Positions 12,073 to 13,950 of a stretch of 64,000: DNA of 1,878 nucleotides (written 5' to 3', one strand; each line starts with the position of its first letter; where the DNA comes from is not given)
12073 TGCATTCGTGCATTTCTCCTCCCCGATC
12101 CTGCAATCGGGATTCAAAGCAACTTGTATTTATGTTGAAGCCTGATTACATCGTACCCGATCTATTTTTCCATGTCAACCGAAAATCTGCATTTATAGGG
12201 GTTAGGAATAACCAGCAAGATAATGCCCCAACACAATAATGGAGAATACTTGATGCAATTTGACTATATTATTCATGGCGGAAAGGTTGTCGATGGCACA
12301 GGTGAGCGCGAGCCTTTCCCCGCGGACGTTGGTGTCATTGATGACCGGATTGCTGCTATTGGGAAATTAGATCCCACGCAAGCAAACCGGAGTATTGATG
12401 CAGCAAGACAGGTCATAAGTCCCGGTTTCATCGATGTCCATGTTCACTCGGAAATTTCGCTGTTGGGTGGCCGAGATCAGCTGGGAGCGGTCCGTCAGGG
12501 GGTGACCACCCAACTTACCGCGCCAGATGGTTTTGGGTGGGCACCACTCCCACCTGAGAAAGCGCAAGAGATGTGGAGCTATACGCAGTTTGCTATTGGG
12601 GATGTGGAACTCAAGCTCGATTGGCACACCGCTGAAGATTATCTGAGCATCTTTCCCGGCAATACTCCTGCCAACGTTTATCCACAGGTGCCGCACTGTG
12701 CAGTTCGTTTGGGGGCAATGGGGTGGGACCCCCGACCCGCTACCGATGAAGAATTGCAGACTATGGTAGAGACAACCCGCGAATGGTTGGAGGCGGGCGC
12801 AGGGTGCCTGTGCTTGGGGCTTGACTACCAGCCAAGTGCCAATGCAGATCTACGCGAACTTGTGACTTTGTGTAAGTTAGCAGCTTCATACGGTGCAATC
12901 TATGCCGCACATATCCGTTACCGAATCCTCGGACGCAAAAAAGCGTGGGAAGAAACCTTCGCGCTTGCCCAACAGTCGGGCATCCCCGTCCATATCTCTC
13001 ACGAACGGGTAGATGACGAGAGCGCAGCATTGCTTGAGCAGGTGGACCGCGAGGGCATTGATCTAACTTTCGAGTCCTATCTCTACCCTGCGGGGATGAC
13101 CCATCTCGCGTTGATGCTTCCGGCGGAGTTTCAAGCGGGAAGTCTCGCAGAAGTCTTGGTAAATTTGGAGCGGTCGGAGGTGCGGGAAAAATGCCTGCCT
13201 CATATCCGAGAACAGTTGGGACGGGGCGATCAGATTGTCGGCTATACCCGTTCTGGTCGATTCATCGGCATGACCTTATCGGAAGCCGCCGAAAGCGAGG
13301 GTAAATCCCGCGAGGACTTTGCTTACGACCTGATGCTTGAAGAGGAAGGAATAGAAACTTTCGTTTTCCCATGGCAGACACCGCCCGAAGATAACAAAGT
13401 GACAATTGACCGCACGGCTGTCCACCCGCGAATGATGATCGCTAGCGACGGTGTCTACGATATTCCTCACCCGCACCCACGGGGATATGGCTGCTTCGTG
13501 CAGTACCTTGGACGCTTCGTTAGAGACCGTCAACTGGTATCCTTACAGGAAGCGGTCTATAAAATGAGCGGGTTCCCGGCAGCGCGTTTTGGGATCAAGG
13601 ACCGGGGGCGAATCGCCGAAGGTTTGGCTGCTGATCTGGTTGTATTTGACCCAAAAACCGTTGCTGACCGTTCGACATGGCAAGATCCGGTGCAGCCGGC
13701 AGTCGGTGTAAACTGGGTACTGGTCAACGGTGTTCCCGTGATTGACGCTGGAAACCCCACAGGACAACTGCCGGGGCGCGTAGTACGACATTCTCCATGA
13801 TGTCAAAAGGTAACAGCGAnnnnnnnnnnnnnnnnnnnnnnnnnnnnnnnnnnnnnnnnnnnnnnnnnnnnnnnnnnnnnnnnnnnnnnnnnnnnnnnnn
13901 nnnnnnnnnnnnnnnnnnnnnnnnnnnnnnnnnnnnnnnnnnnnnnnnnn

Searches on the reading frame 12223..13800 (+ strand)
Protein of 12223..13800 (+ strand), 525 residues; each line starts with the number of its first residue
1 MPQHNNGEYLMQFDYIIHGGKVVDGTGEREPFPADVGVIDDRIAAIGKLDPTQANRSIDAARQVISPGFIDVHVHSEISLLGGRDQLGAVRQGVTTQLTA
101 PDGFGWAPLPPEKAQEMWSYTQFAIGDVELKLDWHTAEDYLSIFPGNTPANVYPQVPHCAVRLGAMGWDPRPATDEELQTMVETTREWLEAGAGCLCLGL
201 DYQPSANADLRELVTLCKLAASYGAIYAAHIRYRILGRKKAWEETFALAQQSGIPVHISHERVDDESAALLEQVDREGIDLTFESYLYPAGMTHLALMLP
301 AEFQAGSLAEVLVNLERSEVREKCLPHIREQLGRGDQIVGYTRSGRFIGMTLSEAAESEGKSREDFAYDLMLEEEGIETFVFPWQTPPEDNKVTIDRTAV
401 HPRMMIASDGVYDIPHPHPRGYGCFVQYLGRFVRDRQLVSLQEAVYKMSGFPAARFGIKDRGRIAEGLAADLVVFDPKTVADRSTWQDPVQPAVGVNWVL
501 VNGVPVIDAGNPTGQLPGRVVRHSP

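Call 89: search_protein_families(library=pfam, proteins=[window:12223-13800:+], max_evalue=0.00001)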
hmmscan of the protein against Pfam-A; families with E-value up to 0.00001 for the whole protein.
window:12223-13800:+ (525 aa): 2 families
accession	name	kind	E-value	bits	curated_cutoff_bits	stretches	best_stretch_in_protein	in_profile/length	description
PF07969.17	Amidohydro_3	-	7.2e-19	69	29.7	1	404-506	369-471/472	Amidohydrolase family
PF01979.26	Amidohydro_1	-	1.6e-09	37.9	25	0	431-483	275-323/345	Amidohydrolase family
